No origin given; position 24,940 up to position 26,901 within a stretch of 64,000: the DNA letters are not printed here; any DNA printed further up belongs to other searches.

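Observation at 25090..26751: Secreted 553-aa protein built from two tandem approximately 230-aa homologous domains, embedded in the glycan locus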

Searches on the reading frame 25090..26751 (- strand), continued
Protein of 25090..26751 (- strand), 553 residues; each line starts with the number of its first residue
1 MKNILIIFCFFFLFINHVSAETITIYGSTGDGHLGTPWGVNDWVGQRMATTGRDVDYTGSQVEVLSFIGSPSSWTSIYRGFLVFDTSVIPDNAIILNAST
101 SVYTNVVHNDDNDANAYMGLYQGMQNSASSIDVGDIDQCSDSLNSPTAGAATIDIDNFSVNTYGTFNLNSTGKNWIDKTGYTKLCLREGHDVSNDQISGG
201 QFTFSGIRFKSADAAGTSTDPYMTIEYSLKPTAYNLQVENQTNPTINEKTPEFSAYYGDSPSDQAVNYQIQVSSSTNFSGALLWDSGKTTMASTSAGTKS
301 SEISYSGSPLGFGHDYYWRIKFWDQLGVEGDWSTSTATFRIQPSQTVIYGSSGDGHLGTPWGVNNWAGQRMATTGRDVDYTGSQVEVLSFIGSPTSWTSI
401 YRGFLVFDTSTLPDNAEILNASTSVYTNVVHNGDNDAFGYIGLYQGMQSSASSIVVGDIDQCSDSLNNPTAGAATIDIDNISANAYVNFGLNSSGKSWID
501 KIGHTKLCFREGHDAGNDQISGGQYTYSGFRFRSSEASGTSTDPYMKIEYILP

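Call 44: search_protein_families(library=pfam, proteins=[P0041, P0047, P0040, P0039, P0043, P0005, P0018, P0060, P0066, P0033], max_evalue=0.01)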
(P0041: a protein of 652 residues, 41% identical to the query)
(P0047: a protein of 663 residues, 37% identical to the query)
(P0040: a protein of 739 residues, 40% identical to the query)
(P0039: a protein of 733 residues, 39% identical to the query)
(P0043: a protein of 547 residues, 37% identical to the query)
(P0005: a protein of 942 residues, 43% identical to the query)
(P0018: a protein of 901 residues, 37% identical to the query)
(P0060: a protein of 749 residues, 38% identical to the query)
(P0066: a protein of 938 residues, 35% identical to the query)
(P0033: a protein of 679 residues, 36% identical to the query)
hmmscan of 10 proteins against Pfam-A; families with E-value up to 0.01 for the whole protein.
P0041 (652 aa): 0 families

P0047 (663 aa): 0 families

P0040 (739 aa): 2 families
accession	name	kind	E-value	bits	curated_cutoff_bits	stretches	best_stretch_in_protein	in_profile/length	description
PF13529.12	Peptidase_C39_2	-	0.0017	19.4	24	1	384-501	13-142/143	Peptidase_C39 like family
PF03412.21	Peptidase_C39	-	0.005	17.1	22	0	449-501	54-105/133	Peptidase C39 family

P0039 (733 aa): 2 families
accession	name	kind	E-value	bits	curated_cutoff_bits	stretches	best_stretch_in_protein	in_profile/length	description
PF22888.1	FIMAH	-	0.00015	22.8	24.8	1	259-325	14-80/81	FIMAH domain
PF03412.21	Peptidase_C39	-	0.0097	16.2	22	0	467-501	77-111/133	Peptidase C39 family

P0043 (547 aa): 1 family
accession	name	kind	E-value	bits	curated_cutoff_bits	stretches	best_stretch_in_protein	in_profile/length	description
PF13529.12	Peptidase_C39_2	-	7.6e-05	23.8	24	1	288-413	12-143/143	Peptidase_C39 like family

P0005 (942 aa): 3 families
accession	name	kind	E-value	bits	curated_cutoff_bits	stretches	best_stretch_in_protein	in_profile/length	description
PF25788.1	Ig_Rha78A_N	-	1.2e-22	80.6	27.4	2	285-390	1-96/105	Rha78A-like, N-terminal immunoglobulin domain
PF15607.11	Ntox44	-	8.6e-12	45.8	24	1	788-889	1-102/104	Bacterial toxin 44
PF05593.20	RHS_repeat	-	3.8e-05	24.4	22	0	413-452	1-36/38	RHS Repeat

P0018 (901 aa): 1 family
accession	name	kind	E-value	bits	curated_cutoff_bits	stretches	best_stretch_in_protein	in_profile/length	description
PF25788.1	Ig_Rha78A_N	-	1.3e-17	64.4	27.4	2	521-626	1-96/105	Rha78A-like, N-terminal immunoglobulin domain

P0060 (749 aa): 0 families

P0066 (938 aa): 1 family
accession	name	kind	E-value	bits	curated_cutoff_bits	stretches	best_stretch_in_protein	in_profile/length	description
PF00251.26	Glyco_hydro_32N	-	4.5e-05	23.6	22.1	1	576-700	41-152/307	Glycosyl hydrolases family 32 N-terminal domain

P0033 (679 aa): 2 families
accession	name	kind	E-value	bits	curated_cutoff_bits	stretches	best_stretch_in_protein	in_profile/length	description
PF25788.1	Ig_Rha78A_N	-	1.7e-12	48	27.4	1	184-285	2-95/105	Rha78A-like, N-terminal immunoglobulin domain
PF05593.20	RHS_repeat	-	4.3e-09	37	22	2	512-551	1-35/38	RHS Repeat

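Call 90: find_related_loci(query=window:25090-26751:-, collection=metagenome_contigs, flank=3000)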
Query window:25090-26751:- (553 aa) in metagenome_contigs; peptide patterns used: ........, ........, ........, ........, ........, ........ (x = any residue, [..] = any of these).
230 stretches matched a pattern; 185 encode a relative of the query (tblastn E <= 1e-3); the best 80 are kept; 79 distinct loci.
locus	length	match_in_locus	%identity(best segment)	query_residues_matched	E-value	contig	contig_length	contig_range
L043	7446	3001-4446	42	79-553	9e-95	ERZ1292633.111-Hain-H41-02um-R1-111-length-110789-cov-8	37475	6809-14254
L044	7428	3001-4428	39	12-550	7e-87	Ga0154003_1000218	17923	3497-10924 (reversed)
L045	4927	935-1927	38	22-552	3e-59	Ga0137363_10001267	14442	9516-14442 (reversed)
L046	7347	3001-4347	40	13-552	4e-55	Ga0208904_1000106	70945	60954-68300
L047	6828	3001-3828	41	77-550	3e-53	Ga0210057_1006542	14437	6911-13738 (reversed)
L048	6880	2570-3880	41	57-553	1e-52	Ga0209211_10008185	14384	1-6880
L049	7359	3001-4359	38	22-552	5e-47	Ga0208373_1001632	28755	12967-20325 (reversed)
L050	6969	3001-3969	39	18-553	9e-45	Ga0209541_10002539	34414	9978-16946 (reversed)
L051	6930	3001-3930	40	77-553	5e-44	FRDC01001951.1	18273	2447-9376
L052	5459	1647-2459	40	76-550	2e-43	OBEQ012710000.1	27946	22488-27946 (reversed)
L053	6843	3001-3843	36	62-549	7e-38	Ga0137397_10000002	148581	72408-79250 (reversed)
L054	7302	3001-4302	36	39-551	9e-35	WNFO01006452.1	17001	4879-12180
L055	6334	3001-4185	38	76-552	1e-34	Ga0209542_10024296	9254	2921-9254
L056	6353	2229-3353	37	81-552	3e-33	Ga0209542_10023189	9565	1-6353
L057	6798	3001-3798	37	74-550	3e-33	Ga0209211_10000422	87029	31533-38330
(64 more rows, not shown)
